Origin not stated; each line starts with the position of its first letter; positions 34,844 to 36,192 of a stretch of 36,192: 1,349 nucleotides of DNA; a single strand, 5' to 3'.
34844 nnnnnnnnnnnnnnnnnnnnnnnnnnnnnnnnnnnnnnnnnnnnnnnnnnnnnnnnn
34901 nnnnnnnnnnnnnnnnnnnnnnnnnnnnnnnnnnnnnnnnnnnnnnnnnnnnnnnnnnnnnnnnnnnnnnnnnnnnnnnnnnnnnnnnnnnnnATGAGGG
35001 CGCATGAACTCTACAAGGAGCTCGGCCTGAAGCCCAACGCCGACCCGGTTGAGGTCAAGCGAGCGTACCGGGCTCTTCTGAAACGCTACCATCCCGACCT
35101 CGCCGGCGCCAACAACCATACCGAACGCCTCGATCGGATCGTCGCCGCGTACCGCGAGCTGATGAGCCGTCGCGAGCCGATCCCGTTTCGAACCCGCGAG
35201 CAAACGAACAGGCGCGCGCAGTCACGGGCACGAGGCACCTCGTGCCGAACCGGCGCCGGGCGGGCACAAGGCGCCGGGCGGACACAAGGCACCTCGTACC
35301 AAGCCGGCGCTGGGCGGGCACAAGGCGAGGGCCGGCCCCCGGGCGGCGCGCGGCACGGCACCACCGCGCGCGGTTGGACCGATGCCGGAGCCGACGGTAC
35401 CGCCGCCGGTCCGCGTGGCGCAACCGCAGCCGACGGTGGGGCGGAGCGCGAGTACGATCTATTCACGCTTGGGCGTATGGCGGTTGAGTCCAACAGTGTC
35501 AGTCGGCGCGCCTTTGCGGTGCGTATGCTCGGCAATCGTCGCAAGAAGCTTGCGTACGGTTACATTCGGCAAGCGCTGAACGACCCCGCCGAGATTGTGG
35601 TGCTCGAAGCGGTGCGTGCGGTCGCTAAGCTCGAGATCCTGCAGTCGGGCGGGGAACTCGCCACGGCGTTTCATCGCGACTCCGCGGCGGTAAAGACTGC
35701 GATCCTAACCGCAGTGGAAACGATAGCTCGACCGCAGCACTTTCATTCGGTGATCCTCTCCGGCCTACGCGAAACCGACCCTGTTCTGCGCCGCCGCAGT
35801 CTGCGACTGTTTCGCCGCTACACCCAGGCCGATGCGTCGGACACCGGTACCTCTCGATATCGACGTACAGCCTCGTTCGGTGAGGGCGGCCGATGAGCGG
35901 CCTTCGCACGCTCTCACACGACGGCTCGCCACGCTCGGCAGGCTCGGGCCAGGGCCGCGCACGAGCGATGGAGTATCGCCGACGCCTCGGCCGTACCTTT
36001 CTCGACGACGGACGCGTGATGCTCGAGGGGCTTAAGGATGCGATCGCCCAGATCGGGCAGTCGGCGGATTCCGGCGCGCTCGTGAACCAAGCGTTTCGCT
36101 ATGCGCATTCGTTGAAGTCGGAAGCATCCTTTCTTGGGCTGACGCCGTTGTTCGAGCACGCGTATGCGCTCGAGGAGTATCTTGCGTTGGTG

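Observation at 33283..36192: Dedicated atypical Hsp70 / J-domain-HEAT co-chaperone pair translationally coupled to a CheA-like Hpt protein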

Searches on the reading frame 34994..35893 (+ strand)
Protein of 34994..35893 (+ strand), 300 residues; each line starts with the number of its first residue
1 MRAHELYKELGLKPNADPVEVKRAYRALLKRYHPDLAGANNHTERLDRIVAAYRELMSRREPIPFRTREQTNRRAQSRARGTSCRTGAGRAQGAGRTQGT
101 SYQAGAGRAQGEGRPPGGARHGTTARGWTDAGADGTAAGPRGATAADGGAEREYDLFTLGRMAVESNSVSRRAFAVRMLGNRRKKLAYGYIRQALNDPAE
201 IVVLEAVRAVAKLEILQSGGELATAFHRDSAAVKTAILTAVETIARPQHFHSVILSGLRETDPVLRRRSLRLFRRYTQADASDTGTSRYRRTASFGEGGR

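Call 5: search_protein_families(library=pfam, proteins=[window:34994-35893:+], max_evalue=0.01)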
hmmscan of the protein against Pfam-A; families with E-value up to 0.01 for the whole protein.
window:34994-35893:+ (300 aa): 2 families
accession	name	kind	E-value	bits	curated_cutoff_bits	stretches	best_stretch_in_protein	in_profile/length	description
PF00226.36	DnaJ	-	3.8e-11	43.3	27.8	1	6-58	2-55/63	DnaJ domain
PF13646.12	HEAT_2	-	0.00046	20.9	27.7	1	165-228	10-73/88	HEAT repeats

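Call 11: find_homologous_proteins(query=window:34994-35893:+, max_evalue=0.001)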
Query window:34994-35893:+ (300 aa): 8 proteins with E <= 0.001 among 8000 candidates.
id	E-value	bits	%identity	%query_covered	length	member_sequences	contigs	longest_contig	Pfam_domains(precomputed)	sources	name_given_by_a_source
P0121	3.5e-187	639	100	100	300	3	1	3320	PF00226.37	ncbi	-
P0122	1.2e-164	565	92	100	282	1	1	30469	PF00226.37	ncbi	-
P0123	1.2e-163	561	92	100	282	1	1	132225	PF00226.37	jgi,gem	-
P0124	9.7e-122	424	69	100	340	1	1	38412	PF00226.37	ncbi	-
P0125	1.1e-77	279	57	94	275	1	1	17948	PF00226.37,PF13646.13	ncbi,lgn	-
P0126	3.5e-26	110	35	40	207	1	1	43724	PF00226.37,PF13646.13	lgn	-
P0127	5.8e-16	77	43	28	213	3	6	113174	PF00226.37,PF13646.13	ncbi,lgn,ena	-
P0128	2.3e-4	39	55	18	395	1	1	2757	PF00226.37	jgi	jgi:hypothetical protein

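Call 27: find_homologous_proteins(query=A2, max_evalue=0.001)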
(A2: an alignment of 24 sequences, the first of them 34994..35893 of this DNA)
Query A2 (24 sequences) (300 aa, profile of the alignment): 94 proteins with E <= 0.001 among 8000 candidates.
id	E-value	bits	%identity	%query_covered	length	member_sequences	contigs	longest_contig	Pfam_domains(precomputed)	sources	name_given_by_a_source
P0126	2.7e-75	271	35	40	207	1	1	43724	PF00226.37,PF13646.13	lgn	-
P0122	9.3e-74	266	92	100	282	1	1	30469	PF00226.37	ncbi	-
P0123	1.0e-73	265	92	100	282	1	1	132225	PF00226.37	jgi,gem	-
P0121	1.3e-72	262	100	100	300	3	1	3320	PF00226.37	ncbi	-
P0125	6.9e-72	259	57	94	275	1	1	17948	PF00226.37,PF13646.13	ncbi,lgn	-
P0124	5.1e-68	247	69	100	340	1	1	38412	PF00226.37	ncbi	-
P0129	1.8e-51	193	27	92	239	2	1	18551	PF00226.37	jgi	jgi:hypothetical protein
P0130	2.4e-40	156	25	81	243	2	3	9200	PF00226.37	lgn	-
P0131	3.3e-39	153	41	19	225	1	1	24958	PF00226.37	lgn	-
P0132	1.0e-37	148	29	80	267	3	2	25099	PF00226.37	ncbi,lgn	ncbi:MAG: J domain-containing protein [Alkalispirochaeta sp.]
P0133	1.2e-37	148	32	31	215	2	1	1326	PF00226.37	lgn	-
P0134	1.3e-37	147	25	92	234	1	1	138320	PF00226.37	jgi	-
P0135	1.2e-28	118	28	45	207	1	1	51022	-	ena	-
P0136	3.0e-13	68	35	18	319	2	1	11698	PF00226.37,PF01556.24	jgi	jgi:curved DNA-binding protein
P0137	3.1e-13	68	42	18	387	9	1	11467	PF00226.37,PF00684.26,PF01556.24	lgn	-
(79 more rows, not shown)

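Call 38: predict_structure(alignment_id=A3)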
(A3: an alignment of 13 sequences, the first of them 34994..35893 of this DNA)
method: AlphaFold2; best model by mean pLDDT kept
length: 300 residues; sequences in the alignment: 13
mean_pLDDT: 71.7   pTM: 0.46
mean pLDDT of the five models: 71.7, 70.9, 69.7, 69.6, 69.1
residues with pLDDT >= 90: 128; 70-90: 51; 50-70: 15; < 50: 106
segments of 3 or more residues with pLDDT < 50: 61-114, 116-151, 286-300
pLDDT, mean of each block of 10 residues (from residue 1): 83 87 89 64 82 85 40 39 39 36 34 37 37 38 39 85 97 98 95 97 98 94 94 97 93 96 96 89 52 42
secondary structure, 60 per line:
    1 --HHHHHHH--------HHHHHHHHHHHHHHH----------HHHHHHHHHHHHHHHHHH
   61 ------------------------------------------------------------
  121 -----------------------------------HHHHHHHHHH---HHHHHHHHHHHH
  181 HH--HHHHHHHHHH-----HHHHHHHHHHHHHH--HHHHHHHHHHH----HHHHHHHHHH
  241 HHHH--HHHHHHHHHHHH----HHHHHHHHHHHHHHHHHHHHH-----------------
elements in order: H3-9 H18-32 H43-60 H156-165 H169-182 H185-194 H200-213 H216-226 H231-244 H247-258 H263-283
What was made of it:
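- On J-domain proteins: The AF2 J-domain helices have pLDDT of about 85 (call 38).
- Checked: The AF2 model has eight helices at residues 156-283 with pLDDT above 93 (call 38).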

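Call 39: search_protein_representatives(alignment_id=A3)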
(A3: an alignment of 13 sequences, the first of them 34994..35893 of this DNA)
Query: 13 sequences, 236 profile positions. Proteins with E-value up to 0.001 (for the whole library): 133273; up to 1e-10: 3916; up to 1e-30: 115. The best 150 are listed.
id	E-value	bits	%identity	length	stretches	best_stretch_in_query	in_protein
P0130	2.1e-95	335.3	-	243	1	1-235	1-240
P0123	3.8e-86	305.0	-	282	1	1-236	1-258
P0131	2.3e-82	292.6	-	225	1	1-235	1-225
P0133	1.9e-80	286.3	-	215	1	1-235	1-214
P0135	2.2e-63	230.5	-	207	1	38-235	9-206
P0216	2.9e-60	220.3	-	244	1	5-234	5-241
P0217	1.4e-53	198.4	-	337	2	69-232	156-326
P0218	8.2e-53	195.9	-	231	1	3-233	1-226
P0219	5.9e-51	189.8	-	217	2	105-234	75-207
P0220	1.1e-50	188.9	-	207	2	112-234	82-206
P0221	7.0e-50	186.3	-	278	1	4-235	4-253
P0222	1.1e-49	185.6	-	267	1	1-232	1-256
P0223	3.0e-49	184.2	-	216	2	104-232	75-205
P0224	1.7e-48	181.7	-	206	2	100-233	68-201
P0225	7.9e-48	179.6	-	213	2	108-235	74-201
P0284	2.2e-37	145.4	-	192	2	114-231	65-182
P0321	9.9e-32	126.9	-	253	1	1-233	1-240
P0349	1.6e-28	116.4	-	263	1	1-229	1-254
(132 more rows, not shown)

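Call 42: search_protein_families(library=ncbifam, proteins=[window:34994-35893:+], max_evalue=0.01)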
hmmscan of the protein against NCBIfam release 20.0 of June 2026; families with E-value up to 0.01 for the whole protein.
window:34994-35893:+ (300 aa): 13 families
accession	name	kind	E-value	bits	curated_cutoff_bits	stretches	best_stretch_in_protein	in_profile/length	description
TIGR02349.1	DnaJ_bact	equivalog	2e-08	34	377.2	1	6-57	2-54/354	molecular chaperone DnaJ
NF010871.0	PRK14278.1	equivalog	9.4e-07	28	502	1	3-56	2-55/378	molecular chaperone DnaJ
NF010872.0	PRK14279.1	equivalog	1.5e-06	27.6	556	1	4-99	9-101/394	molecular chaperone DnaJ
NF006948.0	PRK09430.1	equivalog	1.8e-06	27.8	162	1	6-35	202-231/267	co-chaperone DjlA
NF010892.0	PRK14299.1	equivalog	5.6e-06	25.8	392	1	4-56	4-56/291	chaperone protein DnaJ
NF008035.0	PRK10767.1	subfamily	6.9e-06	25.3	338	1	2-57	2-58/374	molecular chaperone DnaJ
NF007618.0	PRK10266.1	equivalog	7.7e-06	25.6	403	1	4-57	4-57/306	curved DNA-binding protein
TIGR03835.1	termin_org_DnaJ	equivalog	1.5e-05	23.6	512.25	1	6-53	4-51/871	terminal organelle assembly protein TopJ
NF037946.1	terminal_TopJ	equivalog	1.8e-05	23.4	300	1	6-54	7-55/810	terminal organelle assembly protein TopJ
NF050028.1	CldAdptActJ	equivalog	2.4e-05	24.8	150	1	7-56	5-60/93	cold adaptation protein ActJcold adaptation protein ActJ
NF010885.0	PRK14292.1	equivalog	0.00012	21.2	585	1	6-56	4-54/371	chaperone protein DnaJ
NF010874.0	PRK14281.1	equivalog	0.00019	20.7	619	1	5-61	4-60/397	chaperone protein DnaJ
NF010894.0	PRK14301.1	equivalog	0.0055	15.8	548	1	3-46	3-46/373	chaperone protein DnaJ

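Call 44: fold_search(model_id=the predicted structure, library=pdb)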
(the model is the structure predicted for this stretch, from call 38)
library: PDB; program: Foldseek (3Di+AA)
matches with E <= 10: 1129; with E <= 0.001: 18
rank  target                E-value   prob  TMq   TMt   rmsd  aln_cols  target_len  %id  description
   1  7z0g_C                1.9e-04  1.00  0.37  0.50   5.7       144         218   22  CPAP:TUBULIN:IE5 ALPHAREP COMPLEX P1 SPACE GROUP (released 2022-04-13)
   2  7z0g_T                2.4e-04  1.00  0.37  0.50   5.7       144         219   22  CPAP:TUBULIN:IE5 ALPHAREP COMPLEX P1 SPACE GROUP (released 2022-04-13)
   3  9t1m_A                2.5e-04  1.00  0.37  0.68   6.3       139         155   19  Nuclear export protein/Non-structural protein 2 (NEP/NS2) in complex with artificial alpha Rep protein (released 2025-11-12)
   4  5dcq_C                2.7e-04  1.00  0.36  0.64   5.7       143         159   19  Crystal structure of bacterial adhesin, FNE from Streptococcus equi spp. equi. (released 2016-06-29)
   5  5dcq_A                3.6e-04  1.00  0.37  0.66   5.7       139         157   19  Crystal structure of bacterial adhesin, FNE from Streptococcus equi spp. equi. (released 2016-06-29)
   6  5dcq_B                4.0e-04  1.00  0.37  0.68   5.8       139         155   19  Crystal structure of bacterial adhesin, FNE from Streptococcus equi spp. equi. (released 2016-06-29)
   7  7q1f_C                4.2e-04  1.00  0.37  0.50   5.8       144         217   22  CPAP:TUBULIN:IE5 ALPHAREP COMPLEX (released 2022-04-20)
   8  7q1f_T                4.8e-04  1.00  0.37  0.49   3.4       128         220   17  CPAP:TUBULIN:IE5 ALPHAREP COMPLEX (released 2022-04-20)
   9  7q1e_C                5.0e-04  1.00  0.36  0.66   5.9       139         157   17  CPAP:TUBULIN:IIH5 ALPHAREP COMPLEX (released 2022-04-13)
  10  7p0h_A                5.3e-04  1.00  0.37  0.28   3.3       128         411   19  Crystal structure of Helicobacter pylori ComF fused to an artificial alphaREP crystallization helper(named B2) (released 2022-04-06)
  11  6gwc_C                5.5e-04  1.00  0.37  0.50   5.7       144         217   22  Tubulin:iE5 alphaRep complex (released 2019-01-30)
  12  9t1m_E                6.0e-04  1.00  0.37  0.67   6.5       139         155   19  Nuclear export protein/Non-structural protein 2 (NEP/NS2) in complex with artificial alpha Rep protein (released 2025-11-12)
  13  6fsq                  6.9e-04  1.00  0.37  0.30   5.9       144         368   19  Structure of A3_bGFPD, an artificial bi-domain protein based on two different alphaRep domains : A3 and a GFP binding do (released 2018-08-08)
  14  7q1f_D                7.3e-04  1.00  0.37  0.65   2.7       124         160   18  CPAP:TUBULIN:IE5 ALPHAREP COMPLEX (released 2022-04-20)
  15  7q1f_U                8.0e-04  1.00  0.35  0.67   4.4       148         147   17  CPAP:TUBULIN:IE5 ALPHAREP COMPLEX (released 2022-04-20)
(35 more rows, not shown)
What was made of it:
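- On HEAT-like (PBS-type, HEAT_2) repeat domain: The AF2 model has pLDDT above 93, and Foldseek finds alphaRep, DOHH and CpcE/F at probability 1.0 (calls 38, 44).
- Checked: Its best PDB matches are alphaRep/PBS-type HEAT-like repeat proteins, deoxyhypusine hydroxylase and CpcE/F (call 44).
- Its best structural matches are engineered or natural protein-binding HEAT-like repeats (calls 38, 44).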

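Call 67: find_encoding_contigs(protein=P0217, flank=6000, max_places=2)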
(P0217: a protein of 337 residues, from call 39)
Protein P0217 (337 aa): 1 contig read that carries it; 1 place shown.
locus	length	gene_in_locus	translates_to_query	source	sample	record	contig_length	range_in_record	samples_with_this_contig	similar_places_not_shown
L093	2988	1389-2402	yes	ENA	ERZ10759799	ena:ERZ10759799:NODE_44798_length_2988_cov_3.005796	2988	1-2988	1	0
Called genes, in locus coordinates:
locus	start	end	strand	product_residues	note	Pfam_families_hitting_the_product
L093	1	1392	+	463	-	?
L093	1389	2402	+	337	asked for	PF00226:DnaJ, PF13646:HEAT_2 (weak)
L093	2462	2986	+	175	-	?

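Call 71: find_encoding_contigs(protein=P0284, flank=7000, max_places=1)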
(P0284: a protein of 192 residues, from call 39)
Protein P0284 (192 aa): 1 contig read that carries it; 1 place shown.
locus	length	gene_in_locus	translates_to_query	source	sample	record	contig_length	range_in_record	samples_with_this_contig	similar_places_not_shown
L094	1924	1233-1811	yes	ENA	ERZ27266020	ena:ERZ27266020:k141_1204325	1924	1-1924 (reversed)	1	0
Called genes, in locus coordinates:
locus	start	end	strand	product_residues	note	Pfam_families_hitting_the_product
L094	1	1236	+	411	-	?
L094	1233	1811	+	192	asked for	PF00226:DnaJ (weak), PF13646:HEAT_2 (faint)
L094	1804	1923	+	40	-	?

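Call 72: find_encoding_contigs(protein=P0349, flank=7000, max_places=1)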
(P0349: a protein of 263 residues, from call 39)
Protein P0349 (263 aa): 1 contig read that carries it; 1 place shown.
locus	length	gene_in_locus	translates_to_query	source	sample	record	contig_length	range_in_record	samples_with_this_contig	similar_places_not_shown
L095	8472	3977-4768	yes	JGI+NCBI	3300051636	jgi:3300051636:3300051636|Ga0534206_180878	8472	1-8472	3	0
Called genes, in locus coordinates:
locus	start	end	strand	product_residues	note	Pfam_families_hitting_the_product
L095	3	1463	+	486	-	PF20250:FapA_N, PF03961:FapA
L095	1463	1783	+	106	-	-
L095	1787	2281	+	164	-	PF19610:DUF6115 (weak)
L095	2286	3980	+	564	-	PF00012:HSP70, PF06723:MreB_Mbl, PF00012:HSP70, PF11546:CompInhib_SCIN (faint)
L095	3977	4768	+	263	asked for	PF00226:DnaJ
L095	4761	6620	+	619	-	PF01627:Hpt, PF07194:P2, PF02518:HATPase_c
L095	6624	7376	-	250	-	PF02517:Rce1-like (weak)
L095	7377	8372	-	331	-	PF05593:RHS_repeat (faint)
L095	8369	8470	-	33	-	?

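Call 73: find_encoding_contigs(protein=P0321, flank=7000, max_places=1)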
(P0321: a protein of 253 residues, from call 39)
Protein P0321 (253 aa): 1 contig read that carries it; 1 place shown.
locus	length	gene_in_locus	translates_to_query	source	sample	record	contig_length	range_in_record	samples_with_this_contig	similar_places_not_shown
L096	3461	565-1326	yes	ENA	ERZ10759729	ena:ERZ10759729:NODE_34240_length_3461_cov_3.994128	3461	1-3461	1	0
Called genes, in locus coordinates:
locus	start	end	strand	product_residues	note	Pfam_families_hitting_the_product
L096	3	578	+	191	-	?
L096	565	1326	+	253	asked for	PF00226:DnaJ, PF13646:HEAT_2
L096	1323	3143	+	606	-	PF01627:Hpt, PF02518:HATPase_c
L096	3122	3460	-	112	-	?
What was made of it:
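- On HEAT-like (PBS-type, HEAT_2) repeat domain: Orthologues carry PF13646 (calls 11, 73).
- Where enough flanking DNA was held, the most divergent ones sampled sit in the same context (calls 67, 71-73).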

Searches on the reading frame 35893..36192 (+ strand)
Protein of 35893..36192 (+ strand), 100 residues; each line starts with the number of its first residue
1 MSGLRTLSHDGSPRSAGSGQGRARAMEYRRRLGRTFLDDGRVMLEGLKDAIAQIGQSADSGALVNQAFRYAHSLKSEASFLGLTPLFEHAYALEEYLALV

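Call 5: search_protein_families(library=pfam, proteins=[window:35893-36192:+], max_evalue=0.01)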
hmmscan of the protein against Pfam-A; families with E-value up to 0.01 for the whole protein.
window:35893-36192:+ (100 aa): 1 family
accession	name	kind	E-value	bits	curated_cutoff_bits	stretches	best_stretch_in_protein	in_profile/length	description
PF01627.28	Hpt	-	3.8e-09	37.1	24.6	1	35-97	5-59/84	Hpt domain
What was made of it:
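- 35893..36192 (+): N-terminus (Hpt/P1 domain, phospho-acceptor His72 at 36106-36108) of a divergent CheA, cut by the window end. ATGA overlap with the J gene. Pfam Hpt (call 5).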
